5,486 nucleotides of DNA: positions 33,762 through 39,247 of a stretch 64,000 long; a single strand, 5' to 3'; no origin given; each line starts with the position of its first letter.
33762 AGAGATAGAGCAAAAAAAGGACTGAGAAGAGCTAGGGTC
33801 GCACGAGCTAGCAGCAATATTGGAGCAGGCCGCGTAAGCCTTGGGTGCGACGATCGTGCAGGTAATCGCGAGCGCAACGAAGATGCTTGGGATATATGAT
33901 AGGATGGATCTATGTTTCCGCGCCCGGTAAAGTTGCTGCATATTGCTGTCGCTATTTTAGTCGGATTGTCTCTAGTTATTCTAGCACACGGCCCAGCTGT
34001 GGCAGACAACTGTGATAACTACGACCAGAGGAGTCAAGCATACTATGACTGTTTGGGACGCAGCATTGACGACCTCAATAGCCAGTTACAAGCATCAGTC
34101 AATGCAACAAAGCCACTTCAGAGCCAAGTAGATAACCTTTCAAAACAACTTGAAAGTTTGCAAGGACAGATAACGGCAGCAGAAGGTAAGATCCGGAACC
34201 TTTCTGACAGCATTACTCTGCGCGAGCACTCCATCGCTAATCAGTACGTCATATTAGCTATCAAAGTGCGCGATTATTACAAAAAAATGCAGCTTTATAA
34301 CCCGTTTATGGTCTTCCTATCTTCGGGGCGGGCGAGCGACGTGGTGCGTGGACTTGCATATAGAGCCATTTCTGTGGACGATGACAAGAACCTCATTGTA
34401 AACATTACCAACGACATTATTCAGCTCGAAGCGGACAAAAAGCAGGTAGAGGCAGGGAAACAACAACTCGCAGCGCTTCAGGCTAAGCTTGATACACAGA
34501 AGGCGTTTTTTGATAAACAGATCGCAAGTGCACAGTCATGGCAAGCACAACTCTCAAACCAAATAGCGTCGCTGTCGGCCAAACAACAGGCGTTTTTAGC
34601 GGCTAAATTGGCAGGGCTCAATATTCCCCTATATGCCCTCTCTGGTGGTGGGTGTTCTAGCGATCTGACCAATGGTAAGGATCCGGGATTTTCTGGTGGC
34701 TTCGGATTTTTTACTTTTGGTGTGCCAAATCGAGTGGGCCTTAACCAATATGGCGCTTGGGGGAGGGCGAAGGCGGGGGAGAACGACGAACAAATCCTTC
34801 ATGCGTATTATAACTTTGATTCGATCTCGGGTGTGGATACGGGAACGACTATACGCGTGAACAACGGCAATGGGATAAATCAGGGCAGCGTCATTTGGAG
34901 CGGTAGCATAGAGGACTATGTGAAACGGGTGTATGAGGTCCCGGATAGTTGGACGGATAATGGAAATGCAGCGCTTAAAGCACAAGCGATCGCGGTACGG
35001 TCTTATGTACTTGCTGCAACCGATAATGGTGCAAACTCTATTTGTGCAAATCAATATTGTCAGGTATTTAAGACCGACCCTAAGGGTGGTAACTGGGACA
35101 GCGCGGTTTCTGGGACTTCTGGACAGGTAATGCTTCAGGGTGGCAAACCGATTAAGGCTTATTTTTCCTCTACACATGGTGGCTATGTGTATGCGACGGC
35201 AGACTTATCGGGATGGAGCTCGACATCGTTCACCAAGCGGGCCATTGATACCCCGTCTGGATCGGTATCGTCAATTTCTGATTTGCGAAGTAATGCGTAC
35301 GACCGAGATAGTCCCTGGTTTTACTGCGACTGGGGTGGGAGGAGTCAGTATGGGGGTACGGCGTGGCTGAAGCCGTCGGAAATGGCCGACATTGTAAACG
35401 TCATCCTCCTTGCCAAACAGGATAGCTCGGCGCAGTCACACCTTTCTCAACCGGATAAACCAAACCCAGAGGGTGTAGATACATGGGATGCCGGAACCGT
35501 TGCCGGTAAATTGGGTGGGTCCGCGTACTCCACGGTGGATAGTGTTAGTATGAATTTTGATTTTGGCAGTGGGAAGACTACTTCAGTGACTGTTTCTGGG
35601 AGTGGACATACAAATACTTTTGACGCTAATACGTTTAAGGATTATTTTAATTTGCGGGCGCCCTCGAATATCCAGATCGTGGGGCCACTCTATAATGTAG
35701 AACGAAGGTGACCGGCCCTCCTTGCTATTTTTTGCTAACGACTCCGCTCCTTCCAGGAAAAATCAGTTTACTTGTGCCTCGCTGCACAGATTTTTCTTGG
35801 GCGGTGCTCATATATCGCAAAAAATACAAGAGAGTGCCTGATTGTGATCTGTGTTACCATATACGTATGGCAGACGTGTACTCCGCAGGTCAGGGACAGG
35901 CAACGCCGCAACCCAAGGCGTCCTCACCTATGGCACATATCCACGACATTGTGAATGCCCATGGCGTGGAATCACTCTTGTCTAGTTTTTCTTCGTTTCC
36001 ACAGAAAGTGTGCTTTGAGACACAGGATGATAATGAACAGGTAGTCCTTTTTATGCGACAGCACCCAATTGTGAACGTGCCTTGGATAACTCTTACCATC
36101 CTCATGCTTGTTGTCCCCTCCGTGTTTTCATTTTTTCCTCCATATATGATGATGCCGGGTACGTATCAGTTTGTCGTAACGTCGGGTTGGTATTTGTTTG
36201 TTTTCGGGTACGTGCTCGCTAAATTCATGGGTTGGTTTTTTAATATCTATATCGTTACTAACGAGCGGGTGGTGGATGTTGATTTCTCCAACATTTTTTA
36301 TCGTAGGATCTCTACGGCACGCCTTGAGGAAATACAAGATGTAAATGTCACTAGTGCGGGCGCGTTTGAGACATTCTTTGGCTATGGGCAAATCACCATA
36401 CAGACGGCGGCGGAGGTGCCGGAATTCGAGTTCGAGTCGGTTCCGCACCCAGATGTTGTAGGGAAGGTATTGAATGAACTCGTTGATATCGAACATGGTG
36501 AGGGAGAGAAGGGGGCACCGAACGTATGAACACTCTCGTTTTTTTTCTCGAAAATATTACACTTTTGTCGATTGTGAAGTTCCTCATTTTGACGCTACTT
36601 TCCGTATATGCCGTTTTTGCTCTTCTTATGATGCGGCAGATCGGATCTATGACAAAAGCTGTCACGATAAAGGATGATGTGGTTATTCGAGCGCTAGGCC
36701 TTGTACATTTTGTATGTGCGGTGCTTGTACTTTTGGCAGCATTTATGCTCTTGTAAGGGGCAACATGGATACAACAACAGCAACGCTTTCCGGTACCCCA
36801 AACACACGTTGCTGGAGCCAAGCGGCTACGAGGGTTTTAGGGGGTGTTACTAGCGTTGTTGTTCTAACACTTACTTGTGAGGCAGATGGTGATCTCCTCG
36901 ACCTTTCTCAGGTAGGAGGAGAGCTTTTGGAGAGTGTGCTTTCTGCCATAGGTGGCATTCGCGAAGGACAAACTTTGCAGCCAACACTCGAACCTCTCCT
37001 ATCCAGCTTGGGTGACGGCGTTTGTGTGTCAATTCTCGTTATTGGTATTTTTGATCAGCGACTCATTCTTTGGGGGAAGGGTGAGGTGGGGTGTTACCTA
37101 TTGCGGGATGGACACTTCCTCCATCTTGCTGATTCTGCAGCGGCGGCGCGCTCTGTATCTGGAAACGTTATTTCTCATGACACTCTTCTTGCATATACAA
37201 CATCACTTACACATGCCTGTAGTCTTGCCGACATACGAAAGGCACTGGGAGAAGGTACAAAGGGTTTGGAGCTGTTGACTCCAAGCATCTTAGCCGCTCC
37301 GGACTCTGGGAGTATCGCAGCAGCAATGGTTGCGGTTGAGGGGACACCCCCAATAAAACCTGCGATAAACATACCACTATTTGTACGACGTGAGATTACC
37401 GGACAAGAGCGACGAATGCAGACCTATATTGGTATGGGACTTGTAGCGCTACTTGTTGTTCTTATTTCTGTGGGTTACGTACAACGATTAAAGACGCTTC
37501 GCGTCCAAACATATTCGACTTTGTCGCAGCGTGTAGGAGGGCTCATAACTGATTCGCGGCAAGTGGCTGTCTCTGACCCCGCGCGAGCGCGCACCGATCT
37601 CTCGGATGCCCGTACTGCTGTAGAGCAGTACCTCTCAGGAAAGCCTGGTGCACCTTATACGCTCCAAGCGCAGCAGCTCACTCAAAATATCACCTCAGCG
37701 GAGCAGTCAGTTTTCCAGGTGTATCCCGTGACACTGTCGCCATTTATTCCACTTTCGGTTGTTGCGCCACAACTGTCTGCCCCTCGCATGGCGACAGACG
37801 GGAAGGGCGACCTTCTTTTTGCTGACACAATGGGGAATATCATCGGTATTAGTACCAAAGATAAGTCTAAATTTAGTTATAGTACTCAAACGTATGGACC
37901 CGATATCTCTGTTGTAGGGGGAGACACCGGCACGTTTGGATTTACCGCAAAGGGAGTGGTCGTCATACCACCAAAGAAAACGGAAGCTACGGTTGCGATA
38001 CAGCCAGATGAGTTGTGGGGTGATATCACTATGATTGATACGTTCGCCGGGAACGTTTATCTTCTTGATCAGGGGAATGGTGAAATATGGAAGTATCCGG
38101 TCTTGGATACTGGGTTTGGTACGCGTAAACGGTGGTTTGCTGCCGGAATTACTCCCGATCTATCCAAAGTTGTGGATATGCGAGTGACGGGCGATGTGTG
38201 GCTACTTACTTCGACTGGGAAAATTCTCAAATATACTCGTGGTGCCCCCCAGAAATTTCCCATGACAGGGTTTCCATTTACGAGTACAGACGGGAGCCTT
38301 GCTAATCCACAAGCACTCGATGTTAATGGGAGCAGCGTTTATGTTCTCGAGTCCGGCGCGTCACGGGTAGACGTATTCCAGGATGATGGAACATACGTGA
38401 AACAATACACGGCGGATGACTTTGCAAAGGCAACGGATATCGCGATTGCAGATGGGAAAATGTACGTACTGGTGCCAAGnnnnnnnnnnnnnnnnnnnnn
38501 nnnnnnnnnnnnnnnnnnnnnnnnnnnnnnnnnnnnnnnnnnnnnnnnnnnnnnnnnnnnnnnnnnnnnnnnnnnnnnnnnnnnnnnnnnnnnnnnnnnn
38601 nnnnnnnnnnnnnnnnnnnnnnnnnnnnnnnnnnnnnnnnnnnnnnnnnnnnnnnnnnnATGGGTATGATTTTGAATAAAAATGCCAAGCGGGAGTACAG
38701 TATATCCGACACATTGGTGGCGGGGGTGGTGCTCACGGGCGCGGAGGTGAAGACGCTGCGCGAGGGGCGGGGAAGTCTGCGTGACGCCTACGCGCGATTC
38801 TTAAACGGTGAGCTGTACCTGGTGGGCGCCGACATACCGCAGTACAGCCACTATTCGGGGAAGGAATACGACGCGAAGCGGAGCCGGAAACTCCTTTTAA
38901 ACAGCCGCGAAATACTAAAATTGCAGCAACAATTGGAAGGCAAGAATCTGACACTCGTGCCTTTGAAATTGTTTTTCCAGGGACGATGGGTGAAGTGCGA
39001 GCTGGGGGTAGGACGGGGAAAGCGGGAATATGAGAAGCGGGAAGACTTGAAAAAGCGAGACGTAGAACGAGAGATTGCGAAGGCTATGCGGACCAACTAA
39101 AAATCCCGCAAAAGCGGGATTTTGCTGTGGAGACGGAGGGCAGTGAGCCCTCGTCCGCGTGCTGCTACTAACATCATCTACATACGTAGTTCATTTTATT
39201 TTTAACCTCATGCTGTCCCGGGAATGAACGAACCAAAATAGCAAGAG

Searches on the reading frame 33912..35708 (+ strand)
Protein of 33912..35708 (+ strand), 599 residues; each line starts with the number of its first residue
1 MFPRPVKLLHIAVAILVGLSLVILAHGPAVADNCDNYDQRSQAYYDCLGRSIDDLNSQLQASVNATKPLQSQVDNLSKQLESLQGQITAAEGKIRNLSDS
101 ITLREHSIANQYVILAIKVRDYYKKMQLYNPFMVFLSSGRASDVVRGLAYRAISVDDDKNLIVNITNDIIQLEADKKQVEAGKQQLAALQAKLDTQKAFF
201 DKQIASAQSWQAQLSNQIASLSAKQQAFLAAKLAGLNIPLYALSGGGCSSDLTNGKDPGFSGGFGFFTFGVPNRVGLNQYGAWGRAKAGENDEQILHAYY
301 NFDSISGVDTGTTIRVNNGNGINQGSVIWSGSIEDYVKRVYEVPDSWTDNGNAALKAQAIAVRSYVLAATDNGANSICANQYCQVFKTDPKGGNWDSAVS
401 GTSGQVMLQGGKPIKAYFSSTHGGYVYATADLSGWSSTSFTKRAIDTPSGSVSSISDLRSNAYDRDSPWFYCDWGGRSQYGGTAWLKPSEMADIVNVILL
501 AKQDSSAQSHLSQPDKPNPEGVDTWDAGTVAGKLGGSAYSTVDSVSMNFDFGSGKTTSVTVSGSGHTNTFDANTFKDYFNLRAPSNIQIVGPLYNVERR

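Call 7: search_protein_families(library=pfam, proteins=[window:33912-35708:+])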
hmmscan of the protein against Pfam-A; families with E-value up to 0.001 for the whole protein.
window:33912-35708:+ (599 aa): 2 families
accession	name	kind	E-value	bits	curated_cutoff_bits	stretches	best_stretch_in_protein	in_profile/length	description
PF08486.15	SpoIID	-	6.3e-12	46.4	23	1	332-407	12-95/97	Stage II sporulation protein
PF11932.13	DUF3450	-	0.00016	21.5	32.6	0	28-102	15-89/241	Protein of unknown function (DUF3450)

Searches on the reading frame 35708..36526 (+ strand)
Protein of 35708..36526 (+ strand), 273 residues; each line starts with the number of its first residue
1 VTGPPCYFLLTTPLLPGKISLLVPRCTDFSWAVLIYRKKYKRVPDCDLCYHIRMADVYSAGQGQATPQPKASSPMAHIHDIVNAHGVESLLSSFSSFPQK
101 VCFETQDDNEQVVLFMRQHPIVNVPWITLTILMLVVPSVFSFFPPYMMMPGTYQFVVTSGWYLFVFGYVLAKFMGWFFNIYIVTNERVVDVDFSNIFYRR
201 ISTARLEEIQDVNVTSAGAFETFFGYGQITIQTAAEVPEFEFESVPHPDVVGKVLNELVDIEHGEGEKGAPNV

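Call 7: search_protein_families(library=pfam, proteins=[window:35708-36526:+])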
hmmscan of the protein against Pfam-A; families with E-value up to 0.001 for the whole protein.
window:35708-36526:+ (273 aa): 1 family
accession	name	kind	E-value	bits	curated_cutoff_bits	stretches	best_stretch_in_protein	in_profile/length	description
PF03703.20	bPH_2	-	0.00021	21.9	22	1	179-250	4-73/78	Bacterial PH domain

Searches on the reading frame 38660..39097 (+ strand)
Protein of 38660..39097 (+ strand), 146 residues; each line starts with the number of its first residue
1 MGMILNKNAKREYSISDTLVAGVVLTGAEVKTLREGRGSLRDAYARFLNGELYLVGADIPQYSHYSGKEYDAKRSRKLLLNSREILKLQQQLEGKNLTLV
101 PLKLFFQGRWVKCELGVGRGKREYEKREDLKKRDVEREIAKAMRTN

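Call 6: find_related_loci(query=window:38660-39097:+, collection=genome_contigs, flank=3000)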
Query window:38660-39097:+ (146 aa) in genome_contigs; peptide patterns used: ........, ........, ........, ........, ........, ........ (x = any residue, [..] = any of these).
317 stretches matched a pattern; 60 encode a relative of the query (tblastn E <= 1e-3); 60 distinct loci.
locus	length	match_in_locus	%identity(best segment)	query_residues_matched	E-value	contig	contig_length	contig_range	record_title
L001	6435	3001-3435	77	1-145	4e-77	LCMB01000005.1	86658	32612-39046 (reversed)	MAG: Microgenomates group bacterium GW2011_GWF2_46_18 UX40_C0005, whole genome shotgun sequence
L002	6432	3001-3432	74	3-146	4e-72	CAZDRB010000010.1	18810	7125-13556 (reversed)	MAG TPA_asm: uncultured Pseudomonadales bacterium isolate SRP093185_co1_60 genome assembly, contig: NODE_1845_length_188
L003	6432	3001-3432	72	3-146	1e-71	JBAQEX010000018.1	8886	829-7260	MAG: Microgenomates group bacterium isolate MFD12003_ilm_asm_bin69 k127_194038, whole genome shotgun sequence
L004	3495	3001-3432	72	3-146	5e-71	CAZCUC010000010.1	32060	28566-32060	MAG TPA_asm: uncultured Pseudomonadales bacterium isolate SRP286056_co1_428 genome assembly, contig: NODE_1535_length_32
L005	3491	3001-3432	71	3-146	1e-70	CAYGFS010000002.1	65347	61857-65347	MAG TPA_asm: uncultured Pseudomonadales bacterium isolate ERP113451_co1_9 genome assembly, contig: NODE_287_length_65347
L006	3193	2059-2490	72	3-146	2e-70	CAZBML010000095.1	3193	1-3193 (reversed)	MAG TPA_asm: uncultured Pseudomonadales bacterium isolate SRP278252_co2_164 genome assembly, contig: NODE_68504_length_3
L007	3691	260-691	72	3-146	2e-70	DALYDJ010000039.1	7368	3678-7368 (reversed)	MAG TPA_asm: Candidatus Woesebacteria bacterium isolate CTOTU14224 NODE_2681_length_7368_cov_4.520853, whole genome shot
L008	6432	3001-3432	70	3-146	6e-70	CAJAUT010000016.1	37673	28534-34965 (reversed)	uncultured bacterium isolate Loc080925-6m_bin-0061 genome assembly, contig: bin-0061:16/34, whole genome shotgun sequenc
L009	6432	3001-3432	72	2-144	2e-69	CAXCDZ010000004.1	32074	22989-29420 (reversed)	MAG TPA_asm: uncultured bacterium isolate SRR3724533_concoct_107 genome assembly, contig: ERZ4200974.881, whole genome s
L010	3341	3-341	70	34-146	1e-53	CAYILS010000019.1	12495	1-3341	MAG TPA_asm: uncultured Pseudomonadales bacterium isolate ERP119705_co23_57 genome assembly, contig: NODE_5110_length_12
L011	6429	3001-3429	44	4-146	9e-40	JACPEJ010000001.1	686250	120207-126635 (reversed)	MAG: Candidatus Blackburnbacteria bacterium isolate NC_groundwater_332_Ag_B-0.1um_41_18 GD18-4_B1_scaffold_152758, whole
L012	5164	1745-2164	46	6-145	3e-39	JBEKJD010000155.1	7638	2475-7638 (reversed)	MAG: Dissulfurispiraceae bacterium isolate SPRUCE 315 SPRUCE_315_155, whole genome shotgun sequence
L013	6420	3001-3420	45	6-145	1e-38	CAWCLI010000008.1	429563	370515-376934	MAG: Nitrospirota bacterium isolate MFD03726.bin.1.47 genome assembly, contig: contig_31123, whole genome shotgun sequen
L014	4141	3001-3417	45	6-144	1e-38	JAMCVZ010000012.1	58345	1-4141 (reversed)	MAG: Nitrospirae bacterium isolate FK_Sedi_B_Bin.71 NODE_1274_length_58345_cov_23.9162, whole genome shotgun sequence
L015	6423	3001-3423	43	6-146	1e-37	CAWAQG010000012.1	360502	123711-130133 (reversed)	MAG: Nitrospirota bacterium isolate MFD03726.bin.1.191 genome assembly, contig: contig_32811, whole genome shotgun seque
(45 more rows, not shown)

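Call 7: search_protein_families(library=pfam, proteins=[window:38660-39097:+])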
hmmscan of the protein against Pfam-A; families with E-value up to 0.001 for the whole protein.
window:38660-39097:+ (146 aa): 1 family
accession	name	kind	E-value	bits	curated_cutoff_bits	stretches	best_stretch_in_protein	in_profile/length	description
PF01668.23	SmpB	-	1.7e-48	164.7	27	1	4-144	2-142/143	SmpB protein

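Call 38: search_solved_structures(query=window:38660-39097:+, show_alignments=1)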
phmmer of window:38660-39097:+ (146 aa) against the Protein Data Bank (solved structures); distinct sequences matched with E-value up to 0.001: 15.
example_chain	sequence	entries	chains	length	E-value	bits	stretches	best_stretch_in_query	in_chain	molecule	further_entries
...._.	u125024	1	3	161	1.1e-37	132.5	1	5-144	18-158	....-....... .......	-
5zey_C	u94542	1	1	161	1.1e-32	116.2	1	5-142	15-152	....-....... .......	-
1p6v_A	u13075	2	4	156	7.4e-29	103.9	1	5-142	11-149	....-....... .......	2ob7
3iyq_B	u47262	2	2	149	1.6e-28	102.8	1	4-139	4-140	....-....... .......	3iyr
1j1h_A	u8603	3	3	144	2e-28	102.5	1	4-139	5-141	Small Protein B | SMALL PROTEIN B SMPB | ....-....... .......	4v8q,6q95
7acj_5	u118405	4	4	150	2.4e-27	99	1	4-144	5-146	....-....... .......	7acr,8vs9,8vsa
6q97_5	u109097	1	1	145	3e-27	98.7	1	4-144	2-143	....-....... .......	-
6q98_5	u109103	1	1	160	3e-27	98.7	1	4-144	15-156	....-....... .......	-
7abz_5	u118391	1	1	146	3.1e-27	98.6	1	4-144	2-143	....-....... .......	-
7ac7_5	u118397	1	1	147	3.1e-27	98.6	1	4-144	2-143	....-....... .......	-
1k8h_A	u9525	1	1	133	5.2e-25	91.4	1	5-125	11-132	Small protein B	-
1zc8_K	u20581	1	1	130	4.7e-24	88.4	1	5-122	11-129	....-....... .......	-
2czj_A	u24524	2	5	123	1.6e-23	86.6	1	4-121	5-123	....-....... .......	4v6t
1wjx_A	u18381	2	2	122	1.8e-23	86.5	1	4-121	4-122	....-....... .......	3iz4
6q9a_5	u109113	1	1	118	1.2e-19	74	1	4-118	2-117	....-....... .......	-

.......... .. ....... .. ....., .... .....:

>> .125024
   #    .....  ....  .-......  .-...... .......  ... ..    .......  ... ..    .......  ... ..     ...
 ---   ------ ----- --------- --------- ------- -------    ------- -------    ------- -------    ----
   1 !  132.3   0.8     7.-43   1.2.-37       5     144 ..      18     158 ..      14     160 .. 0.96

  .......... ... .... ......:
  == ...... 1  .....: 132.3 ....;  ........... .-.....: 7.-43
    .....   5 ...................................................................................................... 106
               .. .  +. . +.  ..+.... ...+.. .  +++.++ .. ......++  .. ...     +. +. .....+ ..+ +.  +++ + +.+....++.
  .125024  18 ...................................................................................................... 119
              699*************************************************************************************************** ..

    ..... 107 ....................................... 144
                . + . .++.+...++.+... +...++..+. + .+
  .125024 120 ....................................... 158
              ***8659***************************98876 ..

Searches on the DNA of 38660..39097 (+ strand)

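Call 8: search_rna_families(sources=[L001, L002, L003, L004, L005, L006, L007, L008, L009, L010, L011, L028, L036, L037, L035, L029, L030, L032], threshold=gathering)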
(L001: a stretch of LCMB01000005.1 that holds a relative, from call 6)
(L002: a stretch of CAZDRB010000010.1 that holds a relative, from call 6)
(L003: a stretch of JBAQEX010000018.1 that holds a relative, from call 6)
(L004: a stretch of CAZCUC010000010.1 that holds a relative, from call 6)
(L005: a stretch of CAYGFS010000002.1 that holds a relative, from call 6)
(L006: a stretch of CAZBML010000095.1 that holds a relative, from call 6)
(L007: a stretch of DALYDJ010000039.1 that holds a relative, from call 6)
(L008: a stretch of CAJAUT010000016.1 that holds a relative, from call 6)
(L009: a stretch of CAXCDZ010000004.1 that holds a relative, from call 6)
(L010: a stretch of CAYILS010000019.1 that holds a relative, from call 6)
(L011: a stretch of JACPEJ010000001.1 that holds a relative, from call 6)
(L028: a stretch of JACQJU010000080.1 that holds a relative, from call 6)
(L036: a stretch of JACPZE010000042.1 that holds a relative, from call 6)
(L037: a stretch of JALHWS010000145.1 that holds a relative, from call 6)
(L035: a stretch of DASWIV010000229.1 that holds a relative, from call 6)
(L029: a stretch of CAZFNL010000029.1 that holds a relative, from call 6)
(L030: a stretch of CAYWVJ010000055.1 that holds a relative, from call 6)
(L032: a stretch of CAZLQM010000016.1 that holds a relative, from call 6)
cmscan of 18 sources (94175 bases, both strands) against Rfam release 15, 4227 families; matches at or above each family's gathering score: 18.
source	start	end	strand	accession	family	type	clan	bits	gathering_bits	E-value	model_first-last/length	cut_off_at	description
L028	3725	4131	-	RF00023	tmRNA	Gene;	CL00001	139.8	47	1.7e-54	1-374/374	no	transfer-messenger RNA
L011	3462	3825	+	RF00023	tmRNA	Gene;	CL00001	139.1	47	3.3e-54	1-374/374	no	transfer-messenger RNA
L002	4331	4737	-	RF00023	tmRNA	Gene;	CL00001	115.3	47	3.5e-44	1-374/374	no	transfer-messenger RNA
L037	1174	1580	+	RF00023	tmRNA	Gene;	CL00001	115.1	47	4.3e-44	1-374/374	no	transfer-messenger RNA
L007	1480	1911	-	RF00023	tmRNA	Gene;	CL00001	113.9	47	1.5e-43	1-374/374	no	transfer-messenger RNA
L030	3124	3492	+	RF00023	tmRNA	Gene;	CL00001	107.6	47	6.4e-41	1-374/374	no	transfer-messenger RNA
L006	2497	2914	-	RF00023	tmRNA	Gene;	CL00001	105.9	47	3.5e-40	1-374/374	no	transfer-messenger RNA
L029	3447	3883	+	RF00023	tmRNA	Gene;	CL00001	105.5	47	5.2e-40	1-374/374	no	transfer-messenger RNA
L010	380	815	-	RF00023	tmRNA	Gene;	CL00001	99.8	47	1.3e-37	1-374/374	no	transfer-messenger RNA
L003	3464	3881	-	RF00023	tmRNA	Gene;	CL00001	93.6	47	5.6e-35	1-374/374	no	transfer-messenger RNA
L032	3927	4368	+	RF00023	tmRNA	Gene;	CL00001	86.7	47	4.3e-32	1-374/374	no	transfer-messenger RNA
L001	3439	3847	-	RF00023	tmRNA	Gene;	CL00001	85.4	47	1.6e-31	1-374/374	no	transfer-messenger RNA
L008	4208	4643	-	RF00023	tmRNA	Gene;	CL00001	83.3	47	1.2e-30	1-374/374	no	transfer-messenger RNA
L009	3803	4218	-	RF00023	tmRNA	Gene;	CL00001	80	47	3e-29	1-374/374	no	transfer-messenger RNA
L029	5441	5526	+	RF00005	tRNA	Gene; tRNA;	CL00001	48.7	29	3.4e-07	1-71/71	no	tRNA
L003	6007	6090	-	RF00005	tRNA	Gene; tRNA;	CL00001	48.5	29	3.7e-07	1-71/71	no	tRNA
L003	6118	6205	-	RF00005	tRNA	Gene; tRNA;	CL00001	46.7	29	1.2e-06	1-71/71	no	tRNA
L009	5748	5831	-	RF00005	tRNA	Gene; tRNA;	CL00001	43.5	29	9.2e-06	1-71/71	no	tRNA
